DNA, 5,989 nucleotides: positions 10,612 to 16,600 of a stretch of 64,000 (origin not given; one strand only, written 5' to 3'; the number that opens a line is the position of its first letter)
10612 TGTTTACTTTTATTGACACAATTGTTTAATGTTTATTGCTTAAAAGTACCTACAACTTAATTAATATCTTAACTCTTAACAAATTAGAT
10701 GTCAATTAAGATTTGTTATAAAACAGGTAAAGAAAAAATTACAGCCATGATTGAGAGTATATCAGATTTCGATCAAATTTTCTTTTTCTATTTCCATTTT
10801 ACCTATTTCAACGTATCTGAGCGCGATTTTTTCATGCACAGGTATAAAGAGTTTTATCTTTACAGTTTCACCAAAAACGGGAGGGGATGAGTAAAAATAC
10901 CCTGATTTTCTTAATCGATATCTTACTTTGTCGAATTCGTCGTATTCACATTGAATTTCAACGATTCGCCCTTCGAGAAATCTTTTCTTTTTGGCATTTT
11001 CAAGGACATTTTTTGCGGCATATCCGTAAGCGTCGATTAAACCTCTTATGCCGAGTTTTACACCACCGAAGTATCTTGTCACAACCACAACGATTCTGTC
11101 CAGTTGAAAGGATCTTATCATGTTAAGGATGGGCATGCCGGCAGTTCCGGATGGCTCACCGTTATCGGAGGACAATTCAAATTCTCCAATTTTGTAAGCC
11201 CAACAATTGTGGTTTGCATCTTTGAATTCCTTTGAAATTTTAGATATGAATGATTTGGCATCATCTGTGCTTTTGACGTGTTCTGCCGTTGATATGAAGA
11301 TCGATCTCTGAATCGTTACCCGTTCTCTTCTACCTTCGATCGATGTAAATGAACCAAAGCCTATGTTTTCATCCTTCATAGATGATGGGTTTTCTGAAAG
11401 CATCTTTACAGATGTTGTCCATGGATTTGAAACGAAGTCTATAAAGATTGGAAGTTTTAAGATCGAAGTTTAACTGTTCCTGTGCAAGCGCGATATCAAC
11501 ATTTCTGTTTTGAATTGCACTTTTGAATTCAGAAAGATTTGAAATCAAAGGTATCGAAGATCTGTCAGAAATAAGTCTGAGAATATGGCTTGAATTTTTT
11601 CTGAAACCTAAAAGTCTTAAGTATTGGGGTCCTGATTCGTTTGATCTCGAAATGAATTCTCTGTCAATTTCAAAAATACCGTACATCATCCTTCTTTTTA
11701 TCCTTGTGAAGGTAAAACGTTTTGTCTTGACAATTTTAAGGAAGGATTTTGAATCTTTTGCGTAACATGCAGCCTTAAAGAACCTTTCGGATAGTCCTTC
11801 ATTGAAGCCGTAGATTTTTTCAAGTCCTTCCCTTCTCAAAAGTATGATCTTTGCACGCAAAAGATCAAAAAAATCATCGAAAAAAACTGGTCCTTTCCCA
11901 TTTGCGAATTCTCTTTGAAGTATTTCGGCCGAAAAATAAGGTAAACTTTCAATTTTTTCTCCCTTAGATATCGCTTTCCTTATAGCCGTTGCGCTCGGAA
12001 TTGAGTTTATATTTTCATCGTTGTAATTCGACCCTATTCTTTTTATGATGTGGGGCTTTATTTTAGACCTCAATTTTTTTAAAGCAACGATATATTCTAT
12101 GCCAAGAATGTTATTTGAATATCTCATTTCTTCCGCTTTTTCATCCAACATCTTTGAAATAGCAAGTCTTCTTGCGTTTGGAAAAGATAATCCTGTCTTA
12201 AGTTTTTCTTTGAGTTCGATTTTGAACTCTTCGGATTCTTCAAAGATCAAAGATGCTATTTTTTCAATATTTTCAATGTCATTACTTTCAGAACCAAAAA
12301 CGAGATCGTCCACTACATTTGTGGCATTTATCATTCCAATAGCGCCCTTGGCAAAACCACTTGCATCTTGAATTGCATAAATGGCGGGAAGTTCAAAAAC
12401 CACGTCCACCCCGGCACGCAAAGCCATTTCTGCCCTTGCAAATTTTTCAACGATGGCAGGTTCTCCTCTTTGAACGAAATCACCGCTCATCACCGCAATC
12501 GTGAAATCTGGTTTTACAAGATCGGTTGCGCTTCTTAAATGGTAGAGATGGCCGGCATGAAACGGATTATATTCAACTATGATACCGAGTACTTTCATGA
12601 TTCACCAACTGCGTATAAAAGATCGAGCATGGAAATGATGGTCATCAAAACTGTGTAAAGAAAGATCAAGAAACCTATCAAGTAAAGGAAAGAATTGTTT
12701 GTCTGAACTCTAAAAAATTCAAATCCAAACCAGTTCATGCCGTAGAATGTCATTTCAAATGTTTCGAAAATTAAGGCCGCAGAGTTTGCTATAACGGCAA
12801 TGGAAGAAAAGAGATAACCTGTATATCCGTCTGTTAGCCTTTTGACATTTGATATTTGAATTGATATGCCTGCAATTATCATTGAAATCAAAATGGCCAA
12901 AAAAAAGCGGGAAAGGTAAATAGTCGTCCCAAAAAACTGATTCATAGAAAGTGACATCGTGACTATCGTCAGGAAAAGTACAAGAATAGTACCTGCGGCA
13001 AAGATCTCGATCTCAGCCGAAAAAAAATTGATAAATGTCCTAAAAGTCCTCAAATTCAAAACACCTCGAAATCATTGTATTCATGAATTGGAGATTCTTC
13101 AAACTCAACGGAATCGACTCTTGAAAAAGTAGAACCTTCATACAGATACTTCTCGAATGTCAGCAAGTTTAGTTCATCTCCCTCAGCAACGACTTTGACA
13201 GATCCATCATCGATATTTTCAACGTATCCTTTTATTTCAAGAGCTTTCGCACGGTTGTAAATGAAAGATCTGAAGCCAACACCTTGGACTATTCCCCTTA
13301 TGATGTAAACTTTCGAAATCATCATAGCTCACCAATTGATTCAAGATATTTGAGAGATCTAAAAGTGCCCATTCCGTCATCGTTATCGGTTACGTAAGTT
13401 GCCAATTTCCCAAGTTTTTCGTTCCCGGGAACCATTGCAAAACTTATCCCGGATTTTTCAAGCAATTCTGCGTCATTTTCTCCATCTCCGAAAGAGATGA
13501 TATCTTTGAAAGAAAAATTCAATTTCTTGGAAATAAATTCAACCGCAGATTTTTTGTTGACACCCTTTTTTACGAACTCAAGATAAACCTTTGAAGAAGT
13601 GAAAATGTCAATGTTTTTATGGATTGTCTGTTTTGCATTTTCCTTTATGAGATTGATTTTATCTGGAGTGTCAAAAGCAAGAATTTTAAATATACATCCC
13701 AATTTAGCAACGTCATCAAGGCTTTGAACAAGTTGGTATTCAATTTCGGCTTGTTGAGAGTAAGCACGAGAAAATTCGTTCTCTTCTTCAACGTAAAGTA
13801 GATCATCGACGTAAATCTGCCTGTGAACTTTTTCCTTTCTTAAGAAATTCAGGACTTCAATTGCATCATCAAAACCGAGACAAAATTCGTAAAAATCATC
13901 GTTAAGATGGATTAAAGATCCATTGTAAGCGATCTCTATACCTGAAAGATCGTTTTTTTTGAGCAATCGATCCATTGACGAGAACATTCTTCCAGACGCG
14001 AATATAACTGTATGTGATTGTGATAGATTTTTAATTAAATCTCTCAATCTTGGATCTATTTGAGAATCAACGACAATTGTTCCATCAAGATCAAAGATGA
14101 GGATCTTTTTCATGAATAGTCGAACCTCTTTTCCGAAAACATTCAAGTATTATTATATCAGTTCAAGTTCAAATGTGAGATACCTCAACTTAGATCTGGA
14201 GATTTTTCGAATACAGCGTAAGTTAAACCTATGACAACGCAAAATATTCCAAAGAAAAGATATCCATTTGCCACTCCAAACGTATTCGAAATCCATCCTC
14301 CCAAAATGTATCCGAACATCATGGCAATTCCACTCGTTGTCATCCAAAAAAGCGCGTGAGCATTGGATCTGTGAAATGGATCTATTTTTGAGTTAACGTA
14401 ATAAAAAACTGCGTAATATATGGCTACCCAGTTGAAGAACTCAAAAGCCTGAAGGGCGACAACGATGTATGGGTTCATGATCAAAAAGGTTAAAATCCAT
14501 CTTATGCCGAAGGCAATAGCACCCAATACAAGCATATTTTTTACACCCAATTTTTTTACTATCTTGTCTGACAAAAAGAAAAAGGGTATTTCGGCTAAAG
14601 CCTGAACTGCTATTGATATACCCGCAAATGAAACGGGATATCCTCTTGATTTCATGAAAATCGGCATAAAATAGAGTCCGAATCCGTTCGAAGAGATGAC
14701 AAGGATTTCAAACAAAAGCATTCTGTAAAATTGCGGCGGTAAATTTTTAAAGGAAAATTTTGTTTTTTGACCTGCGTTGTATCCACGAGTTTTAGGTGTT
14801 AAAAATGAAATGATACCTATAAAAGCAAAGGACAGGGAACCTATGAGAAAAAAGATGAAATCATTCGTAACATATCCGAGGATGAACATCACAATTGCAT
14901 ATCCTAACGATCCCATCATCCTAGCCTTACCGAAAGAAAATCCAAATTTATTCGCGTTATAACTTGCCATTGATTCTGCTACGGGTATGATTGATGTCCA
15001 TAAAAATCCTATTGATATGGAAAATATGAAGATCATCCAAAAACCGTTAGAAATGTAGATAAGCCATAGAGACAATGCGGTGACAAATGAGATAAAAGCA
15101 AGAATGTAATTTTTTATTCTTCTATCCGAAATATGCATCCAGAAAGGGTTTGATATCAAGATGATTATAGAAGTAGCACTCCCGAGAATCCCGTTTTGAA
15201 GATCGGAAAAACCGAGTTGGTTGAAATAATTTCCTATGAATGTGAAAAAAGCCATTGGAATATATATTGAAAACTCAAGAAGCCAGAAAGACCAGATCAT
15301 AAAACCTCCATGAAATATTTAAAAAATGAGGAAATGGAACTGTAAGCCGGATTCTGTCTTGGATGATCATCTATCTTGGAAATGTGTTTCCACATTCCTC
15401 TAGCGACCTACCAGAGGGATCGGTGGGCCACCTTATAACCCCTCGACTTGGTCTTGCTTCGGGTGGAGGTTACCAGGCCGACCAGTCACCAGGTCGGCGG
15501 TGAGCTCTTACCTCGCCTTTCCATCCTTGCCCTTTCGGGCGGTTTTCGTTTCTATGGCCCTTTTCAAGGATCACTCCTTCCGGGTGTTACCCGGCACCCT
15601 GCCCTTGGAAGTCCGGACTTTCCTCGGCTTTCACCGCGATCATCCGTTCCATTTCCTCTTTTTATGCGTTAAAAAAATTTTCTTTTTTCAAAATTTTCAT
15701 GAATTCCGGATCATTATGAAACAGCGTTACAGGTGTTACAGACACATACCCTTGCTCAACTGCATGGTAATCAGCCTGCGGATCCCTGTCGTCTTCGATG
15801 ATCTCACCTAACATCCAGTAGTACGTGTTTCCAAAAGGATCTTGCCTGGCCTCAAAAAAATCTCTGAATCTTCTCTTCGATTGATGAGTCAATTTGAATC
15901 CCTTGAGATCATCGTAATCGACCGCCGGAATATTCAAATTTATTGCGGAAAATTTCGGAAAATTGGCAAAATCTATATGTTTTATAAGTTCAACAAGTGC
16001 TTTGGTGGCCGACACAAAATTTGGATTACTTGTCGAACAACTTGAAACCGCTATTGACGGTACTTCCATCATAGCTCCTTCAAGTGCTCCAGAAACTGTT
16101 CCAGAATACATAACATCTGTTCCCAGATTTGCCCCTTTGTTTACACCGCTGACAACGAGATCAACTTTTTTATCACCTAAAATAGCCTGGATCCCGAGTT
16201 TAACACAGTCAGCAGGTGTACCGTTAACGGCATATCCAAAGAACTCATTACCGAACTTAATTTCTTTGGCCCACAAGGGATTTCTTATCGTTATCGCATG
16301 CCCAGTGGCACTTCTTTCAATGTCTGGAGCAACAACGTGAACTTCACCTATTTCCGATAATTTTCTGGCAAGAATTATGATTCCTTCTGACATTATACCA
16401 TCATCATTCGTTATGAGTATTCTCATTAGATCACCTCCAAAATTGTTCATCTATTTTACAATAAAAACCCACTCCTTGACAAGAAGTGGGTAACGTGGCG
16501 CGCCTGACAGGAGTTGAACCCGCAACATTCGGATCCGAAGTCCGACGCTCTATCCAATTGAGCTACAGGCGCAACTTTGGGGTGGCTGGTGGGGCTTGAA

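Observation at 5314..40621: Family of ~150-bp TATA-bounded nested-palindromic elements (putative MITE), four copies in 64 kb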

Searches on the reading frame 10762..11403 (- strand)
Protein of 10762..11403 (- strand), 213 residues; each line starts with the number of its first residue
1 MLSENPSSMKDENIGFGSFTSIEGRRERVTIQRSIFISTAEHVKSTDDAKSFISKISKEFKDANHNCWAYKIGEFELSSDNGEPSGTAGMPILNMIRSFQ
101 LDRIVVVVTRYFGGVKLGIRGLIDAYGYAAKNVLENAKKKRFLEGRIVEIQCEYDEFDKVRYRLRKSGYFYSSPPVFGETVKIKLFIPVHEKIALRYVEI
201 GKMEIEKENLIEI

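Call 64: search_protein_families(library=pfam, proteins=[window:10762-11403:-], max_evalue=0.00001)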
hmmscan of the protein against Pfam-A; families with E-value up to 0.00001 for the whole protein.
window:10762-11403:- (213 aa): 1 family
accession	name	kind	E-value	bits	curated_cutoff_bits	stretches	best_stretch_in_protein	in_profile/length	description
PF01205.25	UPF0029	-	1.7e-34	118.5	27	1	33-134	2-107/107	Uncharacterized protein family UPF0029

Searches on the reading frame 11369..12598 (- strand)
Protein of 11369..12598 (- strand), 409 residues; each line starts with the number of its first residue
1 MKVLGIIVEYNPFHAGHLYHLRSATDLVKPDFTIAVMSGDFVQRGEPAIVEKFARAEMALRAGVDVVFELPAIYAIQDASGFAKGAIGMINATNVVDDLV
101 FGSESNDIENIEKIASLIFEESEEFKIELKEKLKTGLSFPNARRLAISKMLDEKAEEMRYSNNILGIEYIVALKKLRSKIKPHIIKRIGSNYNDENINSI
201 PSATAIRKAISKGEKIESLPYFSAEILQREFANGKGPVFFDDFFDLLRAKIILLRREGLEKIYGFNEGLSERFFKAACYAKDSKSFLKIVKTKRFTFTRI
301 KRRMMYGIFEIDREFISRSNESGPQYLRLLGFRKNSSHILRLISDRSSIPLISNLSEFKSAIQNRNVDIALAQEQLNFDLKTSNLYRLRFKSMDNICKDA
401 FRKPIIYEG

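Call 64: search_protein_families(library=pfam, proteins=[window:11369-12598:-], max_evalue=0.00001)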
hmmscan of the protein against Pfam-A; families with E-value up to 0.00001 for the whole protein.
window:11369-12598:- (409 aa): 1 family
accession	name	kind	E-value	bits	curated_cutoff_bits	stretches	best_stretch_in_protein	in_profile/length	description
PF05636.17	HIGH_NTase1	-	2.3e-129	432.6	27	1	1-391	1-391/402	HIGH Nucleotidyl Transferase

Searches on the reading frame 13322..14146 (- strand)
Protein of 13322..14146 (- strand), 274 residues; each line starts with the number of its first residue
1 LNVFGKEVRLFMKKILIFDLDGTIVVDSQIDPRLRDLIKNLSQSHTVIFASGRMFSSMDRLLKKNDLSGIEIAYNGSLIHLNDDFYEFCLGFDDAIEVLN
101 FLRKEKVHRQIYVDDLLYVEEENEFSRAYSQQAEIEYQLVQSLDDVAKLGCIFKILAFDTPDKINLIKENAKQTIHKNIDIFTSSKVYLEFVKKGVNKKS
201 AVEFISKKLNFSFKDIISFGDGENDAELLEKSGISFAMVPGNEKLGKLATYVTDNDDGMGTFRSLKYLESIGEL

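Call 65: search_protein_families(library=pfam, proteins=[window:13322-14146:-], max_evalue=0.00001)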
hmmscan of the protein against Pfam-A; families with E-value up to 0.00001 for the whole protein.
window:13322-14146:- (274 aa): 3 families
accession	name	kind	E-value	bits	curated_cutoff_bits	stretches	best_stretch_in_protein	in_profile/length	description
PF08282.18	Hydrolase_3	-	9.3e-47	160.3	20.9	1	16-257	1-247/255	haloacid dehalogenase-like hydrolase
PF05116.19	S6PP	-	4e-13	50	20.3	0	178-248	146-214/247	Sucrose-6F-phosphate phosphohydrolase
PF00702.32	Hydrolase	-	3.9e-09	37.6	26.4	1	14-233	2-191/191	haloacid dehalogenase-like hydrolase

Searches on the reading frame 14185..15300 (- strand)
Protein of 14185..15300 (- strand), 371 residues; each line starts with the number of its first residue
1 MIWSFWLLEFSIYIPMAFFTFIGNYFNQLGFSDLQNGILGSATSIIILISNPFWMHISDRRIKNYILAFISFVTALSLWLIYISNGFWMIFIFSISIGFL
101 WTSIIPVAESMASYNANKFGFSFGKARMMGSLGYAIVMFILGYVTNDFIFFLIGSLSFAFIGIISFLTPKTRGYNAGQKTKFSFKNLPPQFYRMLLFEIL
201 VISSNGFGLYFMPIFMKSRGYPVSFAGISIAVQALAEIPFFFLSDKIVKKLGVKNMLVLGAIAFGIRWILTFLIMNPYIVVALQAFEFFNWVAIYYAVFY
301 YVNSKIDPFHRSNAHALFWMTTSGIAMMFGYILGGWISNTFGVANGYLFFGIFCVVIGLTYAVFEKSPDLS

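Call 65: search_protein_families(library=pfam, proteins=[window:14185-15300:-], max_evalue=0.00001)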
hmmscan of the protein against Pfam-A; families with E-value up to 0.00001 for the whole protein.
window:14185-15300:- (371 aa): 4 families
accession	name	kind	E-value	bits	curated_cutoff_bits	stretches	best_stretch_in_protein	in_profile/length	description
PF12832.13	MFS_1_like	-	4.1e-33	115.4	25.2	1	17-345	17-369/373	MFS_1 like family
PF07690.21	MFS_1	-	2.7e-19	69.7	33.4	1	10-321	6-338/347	Major Facilitator Superfamily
PF03825.22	Nuc_H_symport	-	7.9e-18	65.1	25.9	1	9-360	14-384/400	Nucleoside H+ symporter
PF01306.25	LacY_symp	-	1.1e-07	31.5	24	1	9-360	17-395/413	LacY proton/sugar symporter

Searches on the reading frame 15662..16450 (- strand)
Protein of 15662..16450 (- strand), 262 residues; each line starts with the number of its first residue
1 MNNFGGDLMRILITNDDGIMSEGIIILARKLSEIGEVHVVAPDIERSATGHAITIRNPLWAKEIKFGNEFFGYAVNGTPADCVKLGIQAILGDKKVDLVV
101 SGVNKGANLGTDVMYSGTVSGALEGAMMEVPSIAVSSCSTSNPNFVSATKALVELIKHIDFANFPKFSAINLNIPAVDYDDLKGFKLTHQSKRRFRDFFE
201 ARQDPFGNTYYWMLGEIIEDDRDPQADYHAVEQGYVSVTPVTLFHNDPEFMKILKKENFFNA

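Call 65: search_protein_families(library=pfam, proteins=[window:15662-16450:-], max_evalue=0.00001)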
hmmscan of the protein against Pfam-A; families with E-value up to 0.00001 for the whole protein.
window:15662-16450:- (262 aa): 1 family
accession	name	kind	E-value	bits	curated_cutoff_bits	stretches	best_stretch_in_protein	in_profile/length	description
PF01975.23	SurE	-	3.7e-62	209.9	22.1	1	11-196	1-188/189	Survival protein SurE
